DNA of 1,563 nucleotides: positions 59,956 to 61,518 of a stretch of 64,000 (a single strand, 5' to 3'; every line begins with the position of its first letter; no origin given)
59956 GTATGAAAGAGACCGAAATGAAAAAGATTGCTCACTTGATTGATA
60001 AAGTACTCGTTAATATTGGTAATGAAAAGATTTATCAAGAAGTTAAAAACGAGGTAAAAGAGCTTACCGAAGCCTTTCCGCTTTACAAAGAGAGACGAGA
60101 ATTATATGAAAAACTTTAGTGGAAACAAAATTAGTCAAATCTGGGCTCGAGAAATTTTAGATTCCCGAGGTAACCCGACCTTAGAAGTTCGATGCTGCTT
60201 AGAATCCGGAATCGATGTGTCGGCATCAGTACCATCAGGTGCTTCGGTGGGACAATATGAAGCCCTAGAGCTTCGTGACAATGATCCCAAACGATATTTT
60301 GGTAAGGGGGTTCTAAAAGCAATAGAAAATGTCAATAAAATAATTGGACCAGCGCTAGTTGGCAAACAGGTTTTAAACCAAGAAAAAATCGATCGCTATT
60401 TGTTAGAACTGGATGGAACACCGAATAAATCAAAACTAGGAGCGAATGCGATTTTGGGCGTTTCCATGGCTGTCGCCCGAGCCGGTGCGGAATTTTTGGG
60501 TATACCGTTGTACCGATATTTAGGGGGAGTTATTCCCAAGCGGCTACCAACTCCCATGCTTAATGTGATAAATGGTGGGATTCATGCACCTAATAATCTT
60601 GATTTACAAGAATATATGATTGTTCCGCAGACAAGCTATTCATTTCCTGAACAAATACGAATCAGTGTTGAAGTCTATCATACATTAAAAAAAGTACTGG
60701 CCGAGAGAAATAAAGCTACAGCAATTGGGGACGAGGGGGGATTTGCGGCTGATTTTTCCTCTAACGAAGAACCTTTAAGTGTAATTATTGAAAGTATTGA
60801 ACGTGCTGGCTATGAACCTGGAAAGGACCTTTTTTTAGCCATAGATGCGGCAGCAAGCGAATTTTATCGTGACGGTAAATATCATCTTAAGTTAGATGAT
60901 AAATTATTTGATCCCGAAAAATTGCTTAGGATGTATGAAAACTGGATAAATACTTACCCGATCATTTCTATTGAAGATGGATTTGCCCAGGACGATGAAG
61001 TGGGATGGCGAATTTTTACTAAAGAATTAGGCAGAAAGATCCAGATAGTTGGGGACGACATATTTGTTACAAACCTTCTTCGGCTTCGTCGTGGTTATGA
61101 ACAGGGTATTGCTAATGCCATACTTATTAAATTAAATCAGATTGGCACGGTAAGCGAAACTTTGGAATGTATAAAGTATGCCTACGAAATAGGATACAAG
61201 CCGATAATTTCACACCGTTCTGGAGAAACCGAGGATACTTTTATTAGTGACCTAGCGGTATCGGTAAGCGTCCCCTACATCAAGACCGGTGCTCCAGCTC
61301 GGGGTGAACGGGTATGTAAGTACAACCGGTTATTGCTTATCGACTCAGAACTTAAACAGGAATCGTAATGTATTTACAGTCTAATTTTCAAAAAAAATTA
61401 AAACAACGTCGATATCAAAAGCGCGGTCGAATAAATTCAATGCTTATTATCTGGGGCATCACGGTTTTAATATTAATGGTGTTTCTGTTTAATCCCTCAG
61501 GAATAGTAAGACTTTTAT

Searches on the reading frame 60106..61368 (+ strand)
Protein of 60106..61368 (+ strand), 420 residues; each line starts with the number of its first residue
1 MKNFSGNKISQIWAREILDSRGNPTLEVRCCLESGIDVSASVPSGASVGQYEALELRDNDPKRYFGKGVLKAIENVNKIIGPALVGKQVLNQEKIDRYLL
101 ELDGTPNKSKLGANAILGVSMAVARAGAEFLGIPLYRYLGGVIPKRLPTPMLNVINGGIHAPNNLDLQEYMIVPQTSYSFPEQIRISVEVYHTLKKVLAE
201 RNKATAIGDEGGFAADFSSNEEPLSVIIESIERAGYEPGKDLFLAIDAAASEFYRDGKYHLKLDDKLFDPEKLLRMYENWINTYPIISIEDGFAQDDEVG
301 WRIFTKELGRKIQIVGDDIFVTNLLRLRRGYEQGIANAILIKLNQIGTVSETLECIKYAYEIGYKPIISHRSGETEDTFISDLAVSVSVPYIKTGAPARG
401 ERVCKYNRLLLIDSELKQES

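Call 73: search_protein_families(library=pfam, proteins=[window:60106-61368:+], max_evalue=0.00001)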
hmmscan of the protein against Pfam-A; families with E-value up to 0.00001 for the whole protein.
window:60106-61368:+ (420 aa): 2 families
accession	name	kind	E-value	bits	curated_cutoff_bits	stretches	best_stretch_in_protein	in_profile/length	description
PF00113.28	Enolase_C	-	6.5e-105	351.1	21.5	1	146-419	3-284/296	Enolase, C-terminal TIM barrel domain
PF03952.21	Enolase_N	-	3.9e-57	192.5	35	1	9-139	1-131/131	Enolase, N-terminal domain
